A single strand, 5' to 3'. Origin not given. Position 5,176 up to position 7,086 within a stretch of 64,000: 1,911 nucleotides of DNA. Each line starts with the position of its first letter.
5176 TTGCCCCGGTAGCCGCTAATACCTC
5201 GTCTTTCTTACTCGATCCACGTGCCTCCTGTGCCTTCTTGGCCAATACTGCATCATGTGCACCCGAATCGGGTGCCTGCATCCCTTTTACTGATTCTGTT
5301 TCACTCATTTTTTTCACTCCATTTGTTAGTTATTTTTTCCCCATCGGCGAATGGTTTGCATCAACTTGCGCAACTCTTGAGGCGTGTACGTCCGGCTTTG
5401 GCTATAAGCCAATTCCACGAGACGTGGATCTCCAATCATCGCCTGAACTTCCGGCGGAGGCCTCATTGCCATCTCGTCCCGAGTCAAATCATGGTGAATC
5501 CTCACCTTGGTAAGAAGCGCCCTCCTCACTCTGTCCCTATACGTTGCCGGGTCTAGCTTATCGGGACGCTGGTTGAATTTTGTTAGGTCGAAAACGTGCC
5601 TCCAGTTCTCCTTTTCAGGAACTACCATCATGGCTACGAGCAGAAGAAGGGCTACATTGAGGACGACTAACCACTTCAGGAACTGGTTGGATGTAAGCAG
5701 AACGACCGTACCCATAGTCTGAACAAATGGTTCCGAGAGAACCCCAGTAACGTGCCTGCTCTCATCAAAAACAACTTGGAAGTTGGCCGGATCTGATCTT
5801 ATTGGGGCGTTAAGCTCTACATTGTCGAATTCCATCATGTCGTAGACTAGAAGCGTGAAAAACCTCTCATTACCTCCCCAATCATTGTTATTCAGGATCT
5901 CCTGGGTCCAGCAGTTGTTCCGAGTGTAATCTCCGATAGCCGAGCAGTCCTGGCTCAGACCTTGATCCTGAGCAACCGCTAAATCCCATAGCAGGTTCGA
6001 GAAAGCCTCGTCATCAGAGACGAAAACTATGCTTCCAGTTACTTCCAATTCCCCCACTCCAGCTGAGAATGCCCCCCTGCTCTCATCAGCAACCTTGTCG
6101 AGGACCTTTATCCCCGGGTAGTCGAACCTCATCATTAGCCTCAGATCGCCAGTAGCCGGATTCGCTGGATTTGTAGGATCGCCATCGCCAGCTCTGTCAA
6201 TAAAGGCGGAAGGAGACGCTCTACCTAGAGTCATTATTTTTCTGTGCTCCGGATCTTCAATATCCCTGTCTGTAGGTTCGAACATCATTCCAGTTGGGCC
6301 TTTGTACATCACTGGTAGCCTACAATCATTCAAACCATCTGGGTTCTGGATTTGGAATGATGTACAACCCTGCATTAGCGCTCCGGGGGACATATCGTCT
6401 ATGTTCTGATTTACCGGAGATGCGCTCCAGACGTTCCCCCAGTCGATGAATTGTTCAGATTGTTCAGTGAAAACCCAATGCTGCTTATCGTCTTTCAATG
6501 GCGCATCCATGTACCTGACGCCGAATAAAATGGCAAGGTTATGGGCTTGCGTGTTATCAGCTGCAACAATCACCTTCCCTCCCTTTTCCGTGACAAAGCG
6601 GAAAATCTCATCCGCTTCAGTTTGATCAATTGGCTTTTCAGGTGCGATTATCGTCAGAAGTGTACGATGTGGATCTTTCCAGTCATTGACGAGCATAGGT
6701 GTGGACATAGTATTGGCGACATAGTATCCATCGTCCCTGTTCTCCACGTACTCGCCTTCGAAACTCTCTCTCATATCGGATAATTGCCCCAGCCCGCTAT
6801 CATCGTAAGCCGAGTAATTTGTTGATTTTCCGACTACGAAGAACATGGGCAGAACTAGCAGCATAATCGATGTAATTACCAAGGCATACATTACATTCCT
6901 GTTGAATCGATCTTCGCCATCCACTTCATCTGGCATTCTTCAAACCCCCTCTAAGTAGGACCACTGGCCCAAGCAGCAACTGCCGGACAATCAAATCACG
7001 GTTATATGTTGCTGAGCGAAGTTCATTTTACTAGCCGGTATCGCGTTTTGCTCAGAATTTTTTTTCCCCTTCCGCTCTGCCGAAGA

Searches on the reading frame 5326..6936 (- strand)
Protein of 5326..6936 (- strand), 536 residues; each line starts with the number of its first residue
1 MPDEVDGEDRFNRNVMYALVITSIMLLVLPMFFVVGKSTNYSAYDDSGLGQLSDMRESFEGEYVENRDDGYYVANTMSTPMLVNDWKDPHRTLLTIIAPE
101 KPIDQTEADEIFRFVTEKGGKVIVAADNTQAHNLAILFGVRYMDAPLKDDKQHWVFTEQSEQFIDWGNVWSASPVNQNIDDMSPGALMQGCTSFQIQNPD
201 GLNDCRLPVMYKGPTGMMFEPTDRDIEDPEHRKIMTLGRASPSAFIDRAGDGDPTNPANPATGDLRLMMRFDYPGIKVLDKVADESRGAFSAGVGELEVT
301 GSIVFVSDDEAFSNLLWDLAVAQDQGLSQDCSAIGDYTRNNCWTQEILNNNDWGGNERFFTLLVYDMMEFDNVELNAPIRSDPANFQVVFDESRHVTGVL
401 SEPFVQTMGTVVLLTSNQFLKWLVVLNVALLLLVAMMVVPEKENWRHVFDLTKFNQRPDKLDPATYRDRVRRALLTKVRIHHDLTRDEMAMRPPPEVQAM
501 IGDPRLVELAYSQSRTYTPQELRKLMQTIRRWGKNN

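Call 87: search_protein_families(library=pfam, proteins=[window:5326-6936:-], max_evalue=0.001)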
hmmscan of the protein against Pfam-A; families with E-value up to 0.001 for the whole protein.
window:5326-6936:- (536 aa): 2 families
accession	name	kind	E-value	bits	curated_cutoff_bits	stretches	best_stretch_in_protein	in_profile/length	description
PF14258.12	DUF4350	-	0.00019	22.2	30.4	0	87-151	35-96/181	Domain of unknown function (DUF4350)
PF07225.17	NDUF_B4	-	0.00059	20.2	21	0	454-519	7-74/124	NADH-ubiquinone oxidoreductase B15 subunit (NDUFB4)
